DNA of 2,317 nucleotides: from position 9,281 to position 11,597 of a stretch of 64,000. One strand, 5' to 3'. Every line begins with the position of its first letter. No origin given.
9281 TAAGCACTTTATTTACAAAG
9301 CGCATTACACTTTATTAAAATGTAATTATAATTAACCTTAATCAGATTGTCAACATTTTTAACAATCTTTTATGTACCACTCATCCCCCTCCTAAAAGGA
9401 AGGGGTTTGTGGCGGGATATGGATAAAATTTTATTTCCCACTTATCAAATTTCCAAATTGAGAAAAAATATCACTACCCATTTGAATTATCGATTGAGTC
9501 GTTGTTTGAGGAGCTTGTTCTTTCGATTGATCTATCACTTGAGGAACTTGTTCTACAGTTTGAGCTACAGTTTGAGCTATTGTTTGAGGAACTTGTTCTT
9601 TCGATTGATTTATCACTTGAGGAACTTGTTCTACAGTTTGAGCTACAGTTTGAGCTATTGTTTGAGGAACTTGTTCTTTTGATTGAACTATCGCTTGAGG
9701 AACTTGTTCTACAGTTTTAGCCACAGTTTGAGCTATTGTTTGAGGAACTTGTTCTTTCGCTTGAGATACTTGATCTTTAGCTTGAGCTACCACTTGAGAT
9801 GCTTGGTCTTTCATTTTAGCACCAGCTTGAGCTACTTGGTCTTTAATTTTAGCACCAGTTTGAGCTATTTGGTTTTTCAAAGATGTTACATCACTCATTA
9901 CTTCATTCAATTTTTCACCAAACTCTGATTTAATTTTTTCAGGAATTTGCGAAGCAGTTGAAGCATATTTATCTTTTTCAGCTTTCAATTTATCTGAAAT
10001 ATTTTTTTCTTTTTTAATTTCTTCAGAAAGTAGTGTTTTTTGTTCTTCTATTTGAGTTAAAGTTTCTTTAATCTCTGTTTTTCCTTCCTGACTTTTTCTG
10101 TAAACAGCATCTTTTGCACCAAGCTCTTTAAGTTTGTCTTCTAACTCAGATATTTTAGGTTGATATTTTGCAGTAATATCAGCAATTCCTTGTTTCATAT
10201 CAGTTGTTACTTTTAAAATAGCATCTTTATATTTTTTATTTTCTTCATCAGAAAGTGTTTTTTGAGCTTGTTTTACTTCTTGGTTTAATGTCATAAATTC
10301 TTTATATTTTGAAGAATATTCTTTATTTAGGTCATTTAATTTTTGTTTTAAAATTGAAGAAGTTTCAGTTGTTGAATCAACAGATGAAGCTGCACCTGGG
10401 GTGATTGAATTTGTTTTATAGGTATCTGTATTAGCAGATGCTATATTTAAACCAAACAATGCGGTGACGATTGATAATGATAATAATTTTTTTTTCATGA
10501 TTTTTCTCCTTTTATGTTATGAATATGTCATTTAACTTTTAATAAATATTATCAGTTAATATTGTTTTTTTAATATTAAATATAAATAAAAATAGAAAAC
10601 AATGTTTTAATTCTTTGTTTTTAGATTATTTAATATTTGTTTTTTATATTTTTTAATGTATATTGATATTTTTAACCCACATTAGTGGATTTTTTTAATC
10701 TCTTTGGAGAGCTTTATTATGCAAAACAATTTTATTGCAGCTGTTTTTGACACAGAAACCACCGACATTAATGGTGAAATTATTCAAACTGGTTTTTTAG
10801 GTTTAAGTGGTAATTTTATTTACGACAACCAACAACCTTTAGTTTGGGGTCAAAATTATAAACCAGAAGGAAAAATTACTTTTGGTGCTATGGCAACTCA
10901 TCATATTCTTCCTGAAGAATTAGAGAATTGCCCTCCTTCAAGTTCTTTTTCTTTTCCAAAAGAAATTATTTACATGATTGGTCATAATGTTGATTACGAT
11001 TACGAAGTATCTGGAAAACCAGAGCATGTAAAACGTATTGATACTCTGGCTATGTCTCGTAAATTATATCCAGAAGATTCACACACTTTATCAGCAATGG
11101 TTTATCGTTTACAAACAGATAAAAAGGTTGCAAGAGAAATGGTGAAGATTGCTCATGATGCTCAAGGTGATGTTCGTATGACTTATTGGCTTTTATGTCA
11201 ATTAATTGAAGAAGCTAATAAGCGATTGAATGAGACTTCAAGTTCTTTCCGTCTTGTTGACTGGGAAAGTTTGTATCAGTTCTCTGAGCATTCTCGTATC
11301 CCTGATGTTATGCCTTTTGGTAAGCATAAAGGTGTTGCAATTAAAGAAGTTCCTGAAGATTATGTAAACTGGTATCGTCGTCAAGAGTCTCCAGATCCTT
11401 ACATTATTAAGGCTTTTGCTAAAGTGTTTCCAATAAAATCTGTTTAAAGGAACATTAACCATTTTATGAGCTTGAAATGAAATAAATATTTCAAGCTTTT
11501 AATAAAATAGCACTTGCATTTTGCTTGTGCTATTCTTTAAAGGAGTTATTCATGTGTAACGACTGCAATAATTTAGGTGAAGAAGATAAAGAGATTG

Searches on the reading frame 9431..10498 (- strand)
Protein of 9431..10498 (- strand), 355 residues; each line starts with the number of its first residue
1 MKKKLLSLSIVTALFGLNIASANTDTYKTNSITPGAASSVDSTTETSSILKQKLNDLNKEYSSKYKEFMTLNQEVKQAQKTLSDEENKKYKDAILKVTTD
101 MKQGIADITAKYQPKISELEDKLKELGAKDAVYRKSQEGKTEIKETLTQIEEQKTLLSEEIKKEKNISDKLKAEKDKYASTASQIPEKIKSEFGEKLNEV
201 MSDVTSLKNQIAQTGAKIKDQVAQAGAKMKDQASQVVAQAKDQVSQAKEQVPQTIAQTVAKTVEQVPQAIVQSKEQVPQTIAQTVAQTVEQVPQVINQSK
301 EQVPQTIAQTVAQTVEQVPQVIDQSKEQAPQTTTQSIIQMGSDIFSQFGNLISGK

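Call 3: search_protein_families(library=pfam, proteins=[window:9431-10498:-], max_evalue=0.1)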
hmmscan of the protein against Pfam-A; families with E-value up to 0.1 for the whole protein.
window:9431-10498:- (355 aa): 5 families
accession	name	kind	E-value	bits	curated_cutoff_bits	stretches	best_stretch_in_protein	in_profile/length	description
PF01442.23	Apolipoprotein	-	2.5e-05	24.5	90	1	142-311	15-182/190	Apolipoprotein A1/A4/E domain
PF07464.16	ApoLp-III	-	0.00016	22.2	36.3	0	142-298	3-142/146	Apolipophorin-III precursor (apoLp-III)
PF05478.16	Prominin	-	0.00026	19.7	34.3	1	6-277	146-409/799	Prominin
PF19446.4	DUF5984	-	0.0034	17.1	23.8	1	280-353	59-133/245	Family of unknown function (DUF5984)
PF14942.11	Muted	-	0.036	14.7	26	0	45-127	61-143/146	Organelle biogenesis, Muted-like protein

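Call 70: search_protein_families(library=padloc, proteins=[window:9431-10498:-], max_evalue=0.01)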
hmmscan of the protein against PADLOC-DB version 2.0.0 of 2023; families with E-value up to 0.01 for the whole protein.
window:9431-10498:- (355 aa): 13 families
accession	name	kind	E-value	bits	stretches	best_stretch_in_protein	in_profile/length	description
PDLC03977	PD-Lambda-1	-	1.4e-05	22.2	1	51-129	265-342/496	-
PDLC00647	ZorA3|ZorA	-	5.8e-05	19.7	1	47-337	294-574/780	MotA/ExbB/TolQ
PDLC00650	ZorA3|ZorA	-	0.00011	18.9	1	57-334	464-782/1063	MotA/ExbB/TolQ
PDLC00511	JetC1|JetC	-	0.0002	17.4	1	51-322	618-878/1108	DUF3584 domain; MukB-like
PDLC00580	JetC3|JetC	-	0.00025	17.4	1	45-340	611-909/1068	DUF3584 domain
PDLC00648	ZorA3|ZorA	-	0.00039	17.3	1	49-342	241-526/692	MotA/ExbB/TolQ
PDLC00640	ZorA2|ZorA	-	0.00045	17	1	159-343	382-564/590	MotA/ExbB/TolQ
PDLC00581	JetC3|JetC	-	0.00055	15.9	1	50-337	351-640/1473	DUF3584 domain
PDLC00550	JetC2|JetC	-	0.0021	13.8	1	39-326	278-560/1355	DUF3584 domain; MukB-like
PDLC02756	PbeC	-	0.0028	14.7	1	134-333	203-404/643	PbeC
PDLC00604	ZorA1|ZorA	-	0.0029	14.1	1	129-329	297-492/639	MotA/ExbB/TolQ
PDLC02668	DndD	-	0.0044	14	0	134-336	199-400/659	DndD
PDLC04812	PDC-S02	-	0.0064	14.4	0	284-344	7-70/151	-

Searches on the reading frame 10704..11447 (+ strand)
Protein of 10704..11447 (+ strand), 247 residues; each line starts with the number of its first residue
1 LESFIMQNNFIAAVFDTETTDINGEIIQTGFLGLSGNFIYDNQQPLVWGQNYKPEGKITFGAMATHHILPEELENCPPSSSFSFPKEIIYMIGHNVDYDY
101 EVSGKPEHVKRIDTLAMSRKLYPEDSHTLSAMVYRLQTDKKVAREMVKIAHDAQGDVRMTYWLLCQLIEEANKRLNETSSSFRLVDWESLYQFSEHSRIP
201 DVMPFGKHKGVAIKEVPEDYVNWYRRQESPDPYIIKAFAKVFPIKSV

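Call 3: search_protein_families(library=pfam, proteins=[window:10704-11447:+], max_evalue=0.1)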
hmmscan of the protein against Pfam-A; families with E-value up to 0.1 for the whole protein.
window:10704-11447:+ (247 aa): 3 families
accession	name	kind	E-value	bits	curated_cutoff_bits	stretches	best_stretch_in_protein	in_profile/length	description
PF12843.12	QSregVF_b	-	8.8e-09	35.6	22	1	201-245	11-55/66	Putative quorum-sensing-regulated virulence factor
PF00929.31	RNase_T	-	6.8e-05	23.9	24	1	14-161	2-161/164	Exonuclease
PF20600.3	ExoX-like_C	-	0.029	14.2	26.5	1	205-217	3-15/30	Exodeoxyribonuclease X-like C-terminal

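Call 9: search_protein_families(library=phrogs, proteins=[window:10704-11447:+], max_evalue=0.001)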
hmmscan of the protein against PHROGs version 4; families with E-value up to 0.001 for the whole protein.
window:10704-11447:+ (247 aa): 4 families
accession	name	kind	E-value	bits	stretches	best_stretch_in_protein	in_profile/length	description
phrog_192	-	DNA, RNA and nucleotide metabolism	4.1e-40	139.3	1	11-237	107-341/397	DNA polymerase exonuclease subunit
phrog_3628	-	unknown function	5.4e-05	23.5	1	202-229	102-129/257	-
phrog_403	-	DNA, RNA and nucleotide metabolism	0.00036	20.5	1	91-145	144-208/321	DNA polymerase exonuclease subunit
phrog_17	-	DNA, RNA and nucleotide metabolism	0.00056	18.9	1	14-187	674-832/1445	DNA polymerase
